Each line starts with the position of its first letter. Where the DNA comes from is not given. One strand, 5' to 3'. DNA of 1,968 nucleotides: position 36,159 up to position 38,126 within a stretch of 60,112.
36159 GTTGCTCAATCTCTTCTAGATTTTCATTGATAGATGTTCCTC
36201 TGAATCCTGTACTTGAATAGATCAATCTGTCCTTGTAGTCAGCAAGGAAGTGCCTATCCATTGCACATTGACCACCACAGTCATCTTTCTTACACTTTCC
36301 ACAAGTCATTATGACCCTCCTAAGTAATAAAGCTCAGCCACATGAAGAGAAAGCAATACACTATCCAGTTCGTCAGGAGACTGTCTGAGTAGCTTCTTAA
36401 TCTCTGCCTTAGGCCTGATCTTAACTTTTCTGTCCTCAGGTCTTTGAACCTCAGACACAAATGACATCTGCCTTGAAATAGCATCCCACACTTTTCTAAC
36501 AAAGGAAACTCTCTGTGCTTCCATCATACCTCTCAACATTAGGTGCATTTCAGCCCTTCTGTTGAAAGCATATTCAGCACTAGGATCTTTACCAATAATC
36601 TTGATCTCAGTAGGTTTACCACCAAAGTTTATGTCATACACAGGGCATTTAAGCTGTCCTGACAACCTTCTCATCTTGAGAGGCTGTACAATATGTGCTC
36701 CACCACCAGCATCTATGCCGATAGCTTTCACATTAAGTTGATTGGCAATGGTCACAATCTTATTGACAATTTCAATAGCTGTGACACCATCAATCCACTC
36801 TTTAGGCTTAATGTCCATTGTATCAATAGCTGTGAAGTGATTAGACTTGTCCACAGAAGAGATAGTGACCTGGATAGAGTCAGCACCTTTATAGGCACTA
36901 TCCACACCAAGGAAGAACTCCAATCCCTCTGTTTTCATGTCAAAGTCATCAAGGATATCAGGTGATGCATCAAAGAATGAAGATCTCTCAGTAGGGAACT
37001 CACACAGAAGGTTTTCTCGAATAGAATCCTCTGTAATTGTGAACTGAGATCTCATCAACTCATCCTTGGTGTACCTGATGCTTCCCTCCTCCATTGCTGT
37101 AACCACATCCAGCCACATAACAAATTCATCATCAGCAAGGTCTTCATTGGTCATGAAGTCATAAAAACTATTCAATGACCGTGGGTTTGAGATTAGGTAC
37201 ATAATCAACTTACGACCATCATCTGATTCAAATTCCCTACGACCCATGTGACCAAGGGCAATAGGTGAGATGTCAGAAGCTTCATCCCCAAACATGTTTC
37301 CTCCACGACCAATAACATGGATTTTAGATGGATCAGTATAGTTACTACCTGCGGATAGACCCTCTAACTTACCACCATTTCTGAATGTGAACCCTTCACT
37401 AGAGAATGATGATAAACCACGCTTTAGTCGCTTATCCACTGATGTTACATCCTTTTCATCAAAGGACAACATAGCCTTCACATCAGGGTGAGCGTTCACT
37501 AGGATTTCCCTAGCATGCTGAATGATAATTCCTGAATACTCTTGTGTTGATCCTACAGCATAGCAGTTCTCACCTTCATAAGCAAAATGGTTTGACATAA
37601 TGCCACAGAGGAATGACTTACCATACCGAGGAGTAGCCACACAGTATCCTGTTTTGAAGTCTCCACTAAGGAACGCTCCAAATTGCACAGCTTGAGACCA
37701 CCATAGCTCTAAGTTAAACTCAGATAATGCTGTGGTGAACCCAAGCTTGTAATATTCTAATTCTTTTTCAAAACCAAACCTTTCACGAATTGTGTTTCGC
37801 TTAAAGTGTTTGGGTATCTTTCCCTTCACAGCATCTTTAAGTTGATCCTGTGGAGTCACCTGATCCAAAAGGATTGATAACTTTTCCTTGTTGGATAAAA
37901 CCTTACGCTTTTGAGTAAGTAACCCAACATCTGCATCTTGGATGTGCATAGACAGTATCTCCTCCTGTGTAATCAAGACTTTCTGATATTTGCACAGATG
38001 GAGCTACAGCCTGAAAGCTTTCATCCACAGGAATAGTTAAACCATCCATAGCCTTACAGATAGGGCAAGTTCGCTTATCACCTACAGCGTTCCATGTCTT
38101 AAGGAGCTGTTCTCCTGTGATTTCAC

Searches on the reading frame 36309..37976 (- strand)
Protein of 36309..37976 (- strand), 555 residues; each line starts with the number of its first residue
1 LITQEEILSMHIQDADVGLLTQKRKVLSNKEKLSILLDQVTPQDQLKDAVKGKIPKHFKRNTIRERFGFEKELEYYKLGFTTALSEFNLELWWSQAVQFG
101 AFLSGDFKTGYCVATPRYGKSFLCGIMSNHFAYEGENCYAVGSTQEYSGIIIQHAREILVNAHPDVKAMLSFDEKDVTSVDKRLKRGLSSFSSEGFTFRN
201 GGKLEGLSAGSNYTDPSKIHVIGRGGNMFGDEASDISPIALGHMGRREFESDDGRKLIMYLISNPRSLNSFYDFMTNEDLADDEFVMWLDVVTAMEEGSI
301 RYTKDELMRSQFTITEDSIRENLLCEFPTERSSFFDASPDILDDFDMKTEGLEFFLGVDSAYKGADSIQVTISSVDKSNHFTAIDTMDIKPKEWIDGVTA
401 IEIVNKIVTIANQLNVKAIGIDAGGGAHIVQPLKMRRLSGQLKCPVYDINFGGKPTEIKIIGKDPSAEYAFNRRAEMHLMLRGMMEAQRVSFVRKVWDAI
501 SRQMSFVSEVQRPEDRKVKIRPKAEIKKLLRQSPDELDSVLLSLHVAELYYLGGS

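Call 45: search_protein_families(library=phrogs, proteins=[window:36309-37976:-], max_evalue=0.00001)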
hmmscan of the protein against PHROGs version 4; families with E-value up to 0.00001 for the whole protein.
window:36309-37976:- (555 aa): 1 family
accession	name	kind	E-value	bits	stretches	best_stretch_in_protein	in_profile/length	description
phrog_2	-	head and packaging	1.2e-14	55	1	86-545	261-590/807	terminase large subunit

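Call 47: search_dna_similar(query=window:36309-37976:-, collection=phages, mode=protein, max_evalue=1e-10, max_rows=12)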
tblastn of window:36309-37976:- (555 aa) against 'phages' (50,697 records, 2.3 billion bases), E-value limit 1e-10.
Records with a match: 15; places in all: 15; records where one place covers at least 80% of the query: 15.
Best place of each record, by identity: <60% 15.
By first word of the organism name: Lactococcus 15.
By host as written in the record: Lactococcus lactis 11; Lactococcus lactis subsp. cremoris 2; Lactococcus lactis C10 1; Lactococcus lactis subsp. cremoris strain C10 1.
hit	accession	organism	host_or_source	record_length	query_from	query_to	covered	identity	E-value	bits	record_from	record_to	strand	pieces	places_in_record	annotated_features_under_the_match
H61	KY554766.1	Lactococcus phage AM6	Lactococcus lactis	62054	78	554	86%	26.4%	6e-30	131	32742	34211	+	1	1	type I secretion target domain-containing protein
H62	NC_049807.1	Lactococcus phage AM6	Lactococcus lactis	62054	78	554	86%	26.4%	6e-30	131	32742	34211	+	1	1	type I secretion target domain-containing protein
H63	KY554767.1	Lactococcus phage AM7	Lactococcus lactis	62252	78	554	86%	26.4%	6e-30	131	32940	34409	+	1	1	type I secretion target domain-containing protein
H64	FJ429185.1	Lactococcus phage P087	Lactococcus lactis C10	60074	78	554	86%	26.2%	1e-30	133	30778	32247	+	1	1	hypothetical protein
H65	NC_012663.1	Lactococcus phage P087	Lactococcus lactis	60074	78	554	86%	26.2%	1e-30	133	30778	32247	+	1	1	hypothetical protein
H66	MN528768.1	Lactococcus phage P596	Lactococcus lactis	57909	78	554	86%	26.0%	2e-29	129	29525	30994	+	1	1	type I secretion C-terminal target domain protein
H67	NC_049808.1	Lactococcus phage P596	Lactococcus lactis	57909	78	554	86%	26.0%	2e-29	129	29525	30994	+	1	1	type I secretion C-terminal target domain protein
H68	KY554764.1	Lactococcus phage LW33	Lactococcus lactis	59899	78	554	86%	26.0%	7e-29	128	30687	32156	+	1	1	type I secretion C-terminal target domain protein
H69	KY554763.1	Lactococcus phage LW32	Lactococcus lactis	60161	78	554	86%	26.0%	7e-29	128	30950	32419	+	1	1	type I secretion C-terminal target domain protein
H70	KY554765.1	Lactococcus phage LW4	Lactococcus lactis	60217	78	554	86%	26.0%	7e-29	128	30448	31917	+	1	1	type I secretion C-terminal target domain protein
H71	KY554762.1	Lactococcus phage LW31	Lactococcus lactis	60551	78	554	86%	26.0%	7e-29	128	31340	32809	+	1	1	type I secretion C-terminal target domain protein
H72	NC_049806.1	Lactococcus phage LW31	Lactococcus lactis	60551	78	554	86%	26.0%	7e-29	128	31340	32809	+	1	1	type I secretion C-terminal target domain protein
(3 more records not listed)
